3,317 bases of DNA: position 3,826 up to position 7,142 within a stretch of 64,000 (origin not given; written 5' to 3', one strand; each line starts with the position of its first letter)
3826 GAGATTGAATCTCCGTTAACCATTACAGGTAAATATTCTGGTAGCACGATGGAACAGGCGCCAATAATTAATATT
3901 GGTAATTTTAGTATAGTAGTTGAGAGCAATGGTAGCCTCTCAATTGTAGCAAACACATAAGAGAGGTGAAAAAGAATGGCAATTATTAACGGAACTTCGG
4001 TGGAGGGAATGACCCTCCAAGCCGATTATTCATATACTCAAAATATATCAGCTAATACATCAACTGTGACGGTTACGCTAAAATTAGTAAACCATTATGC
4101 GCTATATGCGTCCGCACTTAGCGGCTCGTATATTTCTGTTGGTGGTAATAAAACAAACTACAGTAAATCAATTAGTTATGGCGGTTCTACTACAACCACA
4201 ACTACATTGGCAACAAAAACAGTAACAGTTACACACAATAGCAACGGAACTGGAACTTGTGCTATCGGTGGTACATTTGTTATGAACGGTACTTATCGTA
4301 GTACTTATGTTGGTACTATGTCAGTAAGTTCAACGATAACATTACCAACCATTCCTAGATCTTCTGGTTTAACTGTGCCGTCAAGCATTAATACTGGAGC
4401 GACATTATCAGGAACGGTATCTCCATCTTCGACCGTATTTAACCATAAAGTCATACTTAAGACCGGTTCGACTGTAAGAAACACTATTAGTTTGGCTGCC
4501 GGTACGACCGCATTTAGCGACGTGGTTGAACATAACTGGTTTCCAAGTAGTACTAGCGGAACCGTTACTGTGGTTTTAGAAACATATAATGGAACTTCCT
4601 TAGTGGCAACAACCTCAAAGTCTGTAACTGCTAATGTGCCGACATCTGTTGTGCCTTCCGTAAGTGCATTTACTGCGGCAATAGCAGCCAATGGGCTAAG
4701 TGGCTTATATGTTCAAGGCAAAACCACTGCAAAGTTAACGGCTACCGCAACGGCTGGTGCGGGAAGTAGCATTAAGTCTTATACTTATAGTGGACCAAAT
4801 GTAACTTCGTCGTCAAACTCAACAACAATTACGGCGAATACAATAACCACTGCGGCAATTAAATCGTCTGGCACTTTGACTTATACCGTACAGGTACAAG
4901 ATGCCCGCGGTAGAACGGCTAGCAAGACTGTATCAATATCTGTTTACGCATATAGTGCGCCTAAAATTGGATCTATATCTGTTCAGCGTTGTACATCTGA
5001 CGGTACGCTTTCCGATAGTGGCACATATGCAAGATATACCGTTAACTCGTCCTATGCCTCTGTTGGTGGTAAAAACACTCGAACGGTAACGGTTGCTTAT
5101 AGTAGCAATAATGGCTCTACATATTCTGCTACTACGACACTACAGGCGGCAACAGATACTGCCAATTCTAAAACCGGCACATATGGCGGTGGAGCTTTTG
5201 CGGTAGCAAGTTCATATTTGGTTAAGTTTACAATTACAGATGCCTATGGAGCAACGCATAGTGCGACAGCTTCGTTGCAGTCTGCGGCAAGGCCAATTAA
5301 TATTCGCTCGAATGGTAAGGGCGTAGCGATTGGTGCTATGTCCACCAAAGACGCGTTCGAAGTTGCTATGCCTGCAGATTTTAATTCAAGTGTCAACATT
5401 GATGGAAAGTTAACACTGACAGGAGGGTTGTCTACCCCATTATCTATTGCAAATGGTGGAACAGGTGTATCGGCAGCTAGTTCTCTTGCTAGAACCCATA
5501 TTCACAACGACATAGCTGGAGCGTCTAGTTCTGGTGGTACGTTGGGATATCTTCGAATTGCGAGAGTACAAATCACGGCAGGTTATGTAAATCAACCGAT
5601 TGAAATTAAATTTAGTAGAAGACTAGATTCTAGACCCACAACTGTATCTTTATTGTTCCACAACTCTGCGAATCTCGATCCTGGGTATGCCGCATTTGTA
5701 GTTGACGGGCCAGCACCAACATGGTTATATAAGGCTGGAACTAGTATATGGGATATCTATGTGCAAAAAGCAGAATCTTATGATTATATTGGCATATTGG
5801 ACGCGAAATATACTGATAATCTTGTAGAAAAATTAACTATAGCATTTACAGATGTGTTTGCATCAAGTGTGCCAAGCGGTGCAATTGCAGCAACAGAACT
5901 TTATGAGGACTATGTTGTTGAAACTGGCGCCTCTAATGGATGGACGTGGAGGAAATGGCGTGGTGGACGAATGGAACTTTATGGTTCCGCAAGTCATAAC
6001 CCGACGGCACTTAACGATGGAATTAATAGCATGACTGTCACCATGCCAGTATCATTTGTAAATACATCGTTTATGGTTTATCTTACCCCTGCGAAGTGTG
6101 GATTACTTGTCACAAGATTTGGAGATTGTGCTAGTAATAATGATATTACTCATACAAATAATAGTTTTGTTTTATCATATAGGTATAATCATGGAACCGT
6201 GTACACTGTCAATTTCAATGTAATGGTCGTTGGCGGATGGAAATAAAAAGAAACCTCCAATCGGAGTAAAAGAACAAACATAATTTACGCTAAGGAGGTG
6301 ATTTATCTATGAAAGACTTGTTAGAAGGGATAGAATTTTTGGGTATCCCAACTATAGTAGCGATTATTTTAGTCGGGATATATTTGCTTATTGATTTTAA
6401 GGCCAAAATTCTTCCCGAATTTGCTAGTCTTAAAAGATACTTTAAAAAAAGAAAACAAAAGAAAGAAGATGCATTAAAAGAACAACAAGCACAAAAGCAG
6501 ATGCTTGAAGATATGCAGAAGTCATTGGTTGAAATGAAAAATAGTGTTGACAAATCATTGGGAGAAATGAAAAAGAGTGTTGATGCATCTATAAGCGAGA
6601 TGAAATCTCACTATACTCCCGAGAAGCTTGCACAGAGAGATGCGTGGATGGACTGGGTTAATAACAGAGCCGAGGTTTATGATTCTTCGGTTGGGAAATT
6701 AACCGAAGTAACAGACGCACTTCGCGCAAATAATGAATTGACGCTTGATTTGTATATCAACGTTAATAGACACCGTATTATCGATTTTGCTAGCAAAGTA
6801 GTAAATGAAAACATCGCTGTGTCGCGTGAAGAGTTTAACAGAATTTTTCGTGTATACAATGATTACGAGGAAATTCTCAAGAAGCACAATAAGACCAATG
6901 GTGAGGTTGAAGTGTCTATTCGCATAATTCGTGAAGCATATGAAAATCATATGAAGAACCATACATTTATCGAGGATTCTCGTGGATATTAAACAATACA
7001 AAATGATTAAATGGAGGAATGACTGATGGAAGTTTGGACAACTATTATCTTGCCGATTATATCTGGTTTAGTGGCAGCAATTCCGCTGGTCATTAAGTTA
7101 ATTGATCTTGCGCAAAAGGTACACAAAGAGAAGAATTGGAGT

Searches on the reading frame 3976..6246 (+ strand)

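Call 54: search_protein_families(library=pfam, proteins=[window:3976-6246:+], max_evalue=0.01)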
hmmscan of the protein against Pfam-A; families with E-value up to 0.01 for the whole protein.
window:3976-6246:+ (756 aa): 2 families
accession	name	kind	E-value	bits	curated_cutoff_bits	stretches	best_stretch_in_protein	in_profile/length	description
PF05895.17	DUF859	-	8.5e-33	114.2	28.8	1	21-464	22-462/626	Siphovirus protein of unknown function (DUF859)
PF22352.2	K319L-like_PKD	-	0.001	19.5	27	1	245-323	6-84/84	K319L-like, PKD domain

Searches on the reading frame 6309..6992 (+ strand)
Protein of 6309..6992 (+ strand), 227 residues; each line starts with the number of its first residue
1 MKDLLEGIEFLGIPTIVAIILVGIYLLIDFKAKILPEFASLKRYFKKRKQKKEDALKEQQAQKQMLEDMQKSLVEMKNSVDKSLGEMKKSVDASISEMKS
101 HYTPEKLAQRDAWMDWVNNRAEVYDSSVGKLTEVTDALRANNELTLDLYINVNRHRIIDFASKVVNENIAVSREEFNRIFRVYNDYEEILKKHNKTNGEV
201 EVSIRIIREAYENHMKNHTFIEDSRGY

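Call 3: search_protein_families(library=pfam, proteins=[window:6309-6992:+], max_evalue=1)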
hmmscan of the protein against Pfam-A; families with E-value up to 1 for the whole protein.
window:6309-6992:+ (227 aa): 6 families
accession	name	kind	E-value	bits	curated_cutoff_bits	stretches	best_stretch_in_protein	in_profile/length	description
PF24151.2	ArlX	-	8.8e-05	22.5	28.7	1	22-100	12-89/229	ArlX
PF09486.15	HrpB7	-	0.0059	17.5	29.7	1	46-140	10-107/157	Bacterial type III secretion protein (HrpB7)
PF11770.13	GAPT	-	0.014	15.6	21.1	1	11-79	14-81/156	GRB2-binding adapter (GAPT)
PF07766.19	LETM1_RBD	-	0.015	15.3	25.3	1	13-100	20-102/229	LETM1-like, RBD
PF19218.5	CoV_NSP3_C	-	0.021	14.2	25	1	91-196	304-399/459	Coronavirus replicase NSP3, C-terminal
PF22085.1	NorB_cytochrome_c-like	-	0.42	11.4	29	1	23-104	40-122/181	Nitric oxide reductase subunit B, cytochrome c-like domain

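Call 4: search_protein_families(library=phrogs, proteins=[window:6309-6992:+], max_evalue=0.01)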
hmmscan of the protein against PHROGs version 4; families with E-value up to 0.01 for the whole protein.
window:6309-6992:+ (227 aa): 3 families
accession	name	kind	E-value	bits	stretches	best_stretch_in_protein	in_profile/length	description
phrog_20252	-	unknown function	0.00015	23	1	147-217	5-70/90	-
phrog_726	-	unknown function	0.002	19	0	15-92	18-101/154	-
phrog_76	-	tail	0.0038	17.9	1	40-162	146-262/272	tail protein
